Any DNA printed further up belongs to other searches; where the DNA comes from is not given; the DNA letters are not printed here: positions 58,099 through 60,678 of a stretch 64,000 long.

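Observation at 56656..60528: Tandem paralogous lipoproteins built from a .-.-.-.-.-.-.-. / Y_Y_Y-like repeat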

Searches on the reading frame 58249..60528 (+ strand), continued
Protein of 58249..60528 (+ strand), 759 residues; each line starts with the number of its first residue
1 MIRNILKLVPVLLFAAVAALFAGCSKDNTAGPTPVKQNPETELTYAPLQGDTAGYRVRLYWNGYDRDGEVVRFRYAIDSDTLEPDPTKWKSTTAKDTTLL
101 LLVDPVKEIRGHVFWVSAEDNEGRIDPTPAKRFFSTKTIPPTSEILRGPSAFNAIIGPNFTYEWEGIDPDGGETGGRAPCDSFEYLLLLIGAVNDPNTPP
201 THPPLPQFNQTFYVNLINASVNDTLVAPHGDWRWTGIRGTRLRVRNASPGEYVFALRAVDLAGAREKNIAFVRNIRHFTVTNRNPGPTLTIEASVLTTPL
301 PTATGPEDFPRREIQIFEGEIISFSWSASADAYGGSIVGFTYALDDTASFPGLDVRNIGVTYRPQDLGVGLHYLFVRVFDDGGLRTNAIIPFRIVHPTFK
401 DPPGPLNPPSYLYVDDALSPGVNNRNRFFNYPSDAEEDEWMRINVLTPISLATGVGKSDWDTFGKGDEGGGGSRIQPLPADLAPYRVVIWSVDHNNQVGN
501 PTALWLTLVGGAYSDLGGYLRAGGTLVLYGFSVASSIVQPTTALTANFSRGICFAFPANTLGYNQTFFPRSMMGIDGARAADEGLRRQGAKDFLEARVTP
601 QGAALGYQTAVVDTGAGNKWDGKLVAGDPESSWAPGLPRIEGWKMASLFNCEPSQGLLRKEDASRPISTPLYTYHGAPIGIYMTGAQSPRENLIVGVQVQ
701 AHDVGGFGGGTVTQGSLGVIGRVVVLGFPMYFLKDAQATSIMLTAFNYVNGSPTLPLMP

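Call 54: search_protein_families(library=pfam, proteins=[P0253, P0264, P0273, P0284], max_evalue=0.01)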
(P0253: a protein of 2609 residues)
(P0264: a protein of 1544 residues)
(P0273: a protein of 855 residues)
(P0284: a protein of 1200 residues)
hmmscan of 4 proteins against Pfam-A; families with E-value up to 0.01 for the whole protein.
P0253 (2609 aa): 10 families
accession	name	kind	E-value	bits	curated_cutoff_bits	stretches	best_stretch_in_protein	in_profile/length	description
PF19077.6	Big_13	-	1e-124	408.5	27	22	886-957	23-102/102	Bacterial Ig-like domain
PF12245.14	Big_3_2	-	3.9e-29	101.7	23.3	0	503-527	94-118/122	Bacterial Ig-like domain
PF22091.2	DUF6941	-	5.2e-26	91.9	27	0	1196-1226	51-80/125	Family of unknown function (DUF6941)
PF06832.18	BiPBP_C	-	2.2e-22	79.2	26.8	0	637-690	33-86/90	Penicillin-Binding Protein C-terminus Family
PF13750.12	Big_3_3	-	9.7e-21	74.5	27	0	1191-1235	10-54/157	Bacterial Ig-like domain (group 3)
PF09086.16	DUF1924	-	8.4e-18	65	22.5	0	2197-2228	22-53/96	Domain of unknown function (DUF1924)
PF07495.19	Y_Y_Y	-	5.2e-16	58.7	26.6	0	1190-1222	32-64/65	Y_Y_Y domain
PF22969.3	Ig_NUP210_2nd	-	2.6e-14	53.3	27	0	670-689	7-26/109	NUP210 Ig-like domain 2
PF05409.19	Peptidase_C30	-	1.3e-05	25.1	25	0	968-991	61-84/288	Coronavirus endopeptidase C30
PF10581.15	Synapsin_N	-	0.00019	21.4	27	0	1185-1196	9-20/29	Synapsin N-terminal region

P0264 (1544 aa): 10 families
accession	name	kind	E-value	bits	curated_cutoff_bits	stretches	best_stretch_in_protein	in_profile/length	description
PF19077.6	Big_13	-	1.8e-60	202.2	27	3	917-951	69-102/102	Bacterial Ig-like domain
PF07495.19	Y_Y_Y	-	4.5e-25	87.8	26.6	0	1509-1531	30-52/65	Y_Y_Y domain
PF06832.18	BiPBP_C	-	2.8e-15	56.4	26.8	0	1038-1108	17-86/90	Penicillin-Binding Protein C-terminus Family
PF12245.14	Big_3_2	-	1.8e-13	51.1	23.3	0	670-694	94-118/122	Bacterial Ig-like domain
PF08308.17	PEGA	-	1.7e-11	44.3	20.8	0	1250-1268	23-41/71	PEGA domain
PF13750.12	Big_3_3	-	4.3e-10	39.9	27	0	1429-1476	12-56/157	Bacterial Ig-like domain (group 3)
PF22352.2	K319L-like_PKD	-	1.3e-09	38.4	27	0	1424-1449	52-77/84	K319L-like, PKD domain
PF16389.11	DUF4998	-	1.1e-07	32.1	29.1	0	583-601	80-98/199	Domain of unknown function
PF03404.22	Mo-co_dimer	-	1.6e-07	31.8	22.7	0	590-615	101-124/138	Mo-co oxidoreductase dimerisation domain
PF16370.11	MetallophosC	-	0.00036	21.1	29.7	0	1006-1023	150-167/168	C terminal of Calcineurin-like phosphoesterase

P0273 (855 aa): 10 families
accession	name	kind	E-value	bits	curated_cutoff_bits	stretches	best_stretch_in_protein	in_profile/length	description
PF19077.6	Big_13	-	1.5e-64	215.3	27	8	2-72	23-102/102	Bacterial Ig-like domain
PF12245.14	Big_3_2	-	5.6e-11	43.1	23.3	0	42-71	93-121/122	Bacterial Ig-like domain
PF09136.16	Glucodextran_B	-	1.8e-10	41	27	0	159-227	1-72/83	Glucodextranase, domain B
PF22091.2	DUF6941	-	1.2e-09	39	27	0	462-495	50-83/125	Family of unknown function (DUF6941)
PF13750.12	Big_3_3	-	2e-09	37.7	27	0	292-334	11-53/157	Bacterial Ig-like domain (group 3)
PF24421.1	Ig_J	-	7.7e-07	29.6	29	0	118-155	66-102/104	Tip attachment protein J, Ig-like domain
PF18275.7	His_Me_b4a2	-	8.6e-05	22.9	25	0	297-318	23-44/52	His-Me finger endonuclease beta4-alpha2 domain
PF22969.3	Ig_NUP210_2nd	-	0.0003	21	27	0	458-477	6-25/109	NUP210 Ig-like domain 2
PF16370.11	MetallophosC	-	0.00041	20.9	29.7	0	123-142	147-166/168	C terminal of Calcineurin-like phosphoesterase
PF05790.21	C2-set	-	0.0033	18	24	0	429-446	47-65/80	Immunoglobulin C2-set domain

P0284 (1200 aa): 7 families
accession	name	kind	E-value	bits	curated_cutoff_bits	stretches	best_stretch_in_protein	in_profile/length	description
PF19077.6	Big_13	-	1.8e-51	173.3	27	7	690-769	14-102/102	Bacterial Ig-like domain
PF13750.12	Big_3_3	-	4.1e-18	66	27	1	643-692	4-53/157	Bacterial Ig-like domain (group 3)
PF00353.25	HemolysinCabind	-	1.3e-12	47.8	23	2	1052-1082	6-36/36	RTX calcium-binding nonapeptide repeat (4 copies)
PF07495.19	Y_Y_Y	-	3.6e-08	33.6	26.6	0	382-419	27-64/65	Y_Y_Y domain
PF22091.2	DUF6941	-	1e-06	29.5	27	0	645-684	42-81/125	Family of unknown function (DUF6941)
PF00028.23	Cadherin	-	9.1e-06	26.4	28.8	0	567-593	65-92/93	Cadherin domain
PF22352.2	K319L-like_PKD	-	1.3e-05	25.5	27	0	381-407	48-74/84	K319L-like, PKD domain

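Call 55: list_cluster_members(proteins=[P0278, P0279, P0298, P0304, P0307, P0339, P0373, P0335, P0265, P0288])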
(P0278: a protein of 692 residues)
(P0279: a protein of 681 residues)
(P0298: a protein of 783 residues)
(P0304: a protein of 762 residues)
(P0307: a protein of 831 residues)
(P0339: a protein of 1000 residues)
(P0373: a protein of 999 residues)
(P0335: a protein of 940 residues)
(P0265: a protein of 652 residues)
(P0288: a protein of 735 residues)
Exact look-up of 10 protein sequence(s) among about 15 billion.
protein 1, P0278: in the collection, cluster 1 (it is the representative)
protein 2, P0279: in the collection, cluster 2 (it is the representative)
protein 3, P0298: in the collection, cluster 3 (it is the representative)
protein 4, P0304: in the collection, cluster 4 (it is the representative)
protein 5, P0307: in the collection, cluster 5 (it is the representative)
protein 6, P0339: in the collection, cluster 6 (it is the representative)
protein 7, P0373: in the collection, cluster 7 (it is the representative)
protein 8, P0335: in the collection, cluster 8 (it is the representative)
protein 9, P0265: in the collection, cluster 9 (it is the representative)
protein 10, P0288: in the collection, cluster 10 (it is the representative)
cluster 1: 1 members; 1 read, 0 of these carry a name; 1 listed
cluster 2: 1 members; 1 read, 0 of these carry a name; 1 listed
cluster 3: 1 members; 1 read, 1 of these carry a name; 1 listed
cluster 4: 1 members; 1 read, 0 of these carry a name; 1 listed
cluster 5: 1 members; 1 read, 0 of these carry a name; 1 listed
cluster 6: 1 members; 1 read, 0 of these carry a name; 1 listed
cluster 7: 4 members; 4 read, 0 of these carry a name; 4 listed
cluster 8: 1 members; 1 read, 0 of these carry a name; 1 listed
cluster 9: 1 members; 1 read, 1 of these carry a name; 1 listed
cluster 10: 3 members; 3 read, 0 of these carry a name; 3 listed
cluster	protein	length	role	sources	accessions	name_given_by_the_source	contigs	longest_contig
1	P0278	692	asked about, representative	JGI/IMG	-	-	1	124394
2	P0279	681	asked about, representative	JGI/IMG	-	-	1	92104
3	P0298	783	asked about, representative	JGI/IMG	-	hypothetical protein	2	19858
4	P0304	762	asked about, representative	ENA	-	-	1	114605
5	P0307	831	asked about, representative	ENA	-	-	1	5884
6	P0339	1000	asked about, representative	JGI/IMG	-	-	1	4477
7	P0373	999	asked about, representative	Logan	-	-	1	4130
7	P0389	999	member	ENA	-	-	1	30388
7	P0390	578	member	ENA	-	-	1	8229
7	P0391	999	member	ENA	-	-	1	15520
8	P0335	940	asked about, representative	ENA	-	-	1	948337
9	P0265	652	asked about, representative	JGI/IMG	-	hypothetical protein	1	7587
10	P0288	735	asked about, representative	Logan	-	-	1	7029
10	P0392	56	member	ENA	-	-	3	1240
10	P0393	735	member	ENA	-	-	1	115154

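Call 56: find_encoding_contigs(protein=P0304, flank=10000, max_places=1)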
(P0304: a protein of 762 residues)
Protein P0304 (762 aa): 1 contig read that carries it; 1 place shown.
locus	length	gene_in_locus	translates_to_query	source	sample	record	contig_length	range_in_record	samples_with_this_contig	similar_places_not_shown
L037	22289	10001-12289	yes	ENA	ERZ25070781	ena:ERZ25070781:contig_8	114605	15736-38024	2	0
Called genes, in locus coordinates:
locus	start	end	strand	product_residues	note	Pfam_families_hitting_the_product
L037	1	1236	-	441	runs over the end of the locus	PF25199:nSTAND_NTPase5 (faint), PF00005:ABC_tran, PF02463:SMC_N (faint), PF13476:AAA_23 (faint), PF13555:AAA_29 (faint), PF13604:AAA_30 (faint), PF13304:AAA_21 (faint), PF00005:ABC_tran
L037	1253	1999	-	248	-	PF13181:TPR_8 (faint), PF13424:TPR_12 (faint), PF07719:TPR_2 (faint), PF13174:TPR_6 (faint), PF13414:TPR_11 (weak), PF00515:TPR_1 (weak), PF12895:ANAPC3, PF13432:TPR_16 (weak), +4 more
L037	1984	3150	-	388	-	PF01969:Ni_insertion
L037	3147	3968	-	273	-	PF00731:AIRC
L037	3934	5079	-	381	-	PF01207:Dus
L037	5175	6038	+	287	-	PF12146:Hydrolase_4, PF00561:Abhydrolase_1 (faint), PF03959:FSH1 (weak)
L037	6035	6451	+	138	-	-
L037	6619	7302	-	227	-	PF06888:Put_Phosphatase (weak), PF12710:HAD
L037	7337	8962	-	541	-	PF22694:CtpB_N-like (weak), PF00595:PDZ (weak), PF13180:PDZ_2, PF17820:PDZ_6, PF03572:Peptidase_S41, PF28547:CHD_PDZ-protease (weak)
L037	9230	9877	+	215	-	PF02223:Thymidylate_kin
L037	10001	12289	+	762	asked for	-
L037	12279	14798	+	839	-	-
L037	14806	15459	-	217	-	PF01066:CDP-OH_P_transf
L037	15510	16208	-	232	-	PF00590:TP_methylase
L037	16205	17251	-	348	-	PF00155:Aminotran_1_2, PF01212:Beta_elim_lyase, PF01041:DegT_DnrJ_EryC1 (weak), PF00266:Aminotran_5 (weak), PF01053:Cys_Met_Meta_PP (weak)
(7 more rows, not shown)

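Call 57: find_encoding_contigs(protein=P0278, flank=10000, max_places=1)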
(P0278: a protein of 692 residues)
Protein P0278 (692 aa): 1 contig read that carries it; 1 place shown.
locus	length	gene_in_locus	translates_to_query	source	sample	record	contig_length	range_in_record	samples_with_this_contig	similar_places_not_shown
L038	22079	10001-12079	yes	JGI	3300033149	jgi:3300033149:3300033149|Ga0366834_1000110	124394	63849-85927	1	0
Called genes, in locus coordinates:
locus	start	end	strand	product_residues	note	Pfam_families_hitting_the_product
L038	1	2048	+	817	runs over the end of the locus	PF20437:LonC_helical, PF13654:AAA_32, PF20436:LonB_AAA-LID, PF05362:Lon_C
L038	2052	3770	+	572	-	PF01019:G_glu_transpept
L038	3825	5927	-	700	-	-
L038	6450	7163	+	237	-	PF02683:DsbD_TM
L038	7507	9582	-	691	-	-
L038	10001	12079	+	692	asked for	-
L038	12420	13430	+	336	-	PF00670:AdoHcyase_NAD (faint), PF02826:2-Hacid_dh_C (faint), PF07991:KARI_N, PF01450:KARI_C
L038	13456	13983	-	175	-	PF22113:Mtrc-MtrF_II-IV_dom (weak), PF14522:Cytochrome_C7 (faint), PF09699:Paired_CXXCH_1 (faint), PF13435:Cytochrome_C554, PF14537:Cytochrom_c3_2 (weak)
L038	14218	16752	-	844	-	PF14537:Cytochrom_c3_2 (faint), PF22113:Mtrc-MtrF_II-IV_dom (faint), PF01292:Ni_hydr_CYTB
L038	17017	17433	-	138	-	-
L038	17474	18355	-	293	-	PF09699:Paired_CXXCH_1 (faint), PF14522:Cytochrome_C7 (faint), PF14537:Cytochrom_c3_2 (faint), PF22113:Mtrc-MtrF_II-IV_dom (faint)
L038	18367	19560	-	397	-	-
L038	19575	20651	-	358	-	PF14522:Cytochrome_C7 (faint)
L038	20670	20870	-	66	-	-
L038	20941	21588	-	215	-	PF00581:Rhodanese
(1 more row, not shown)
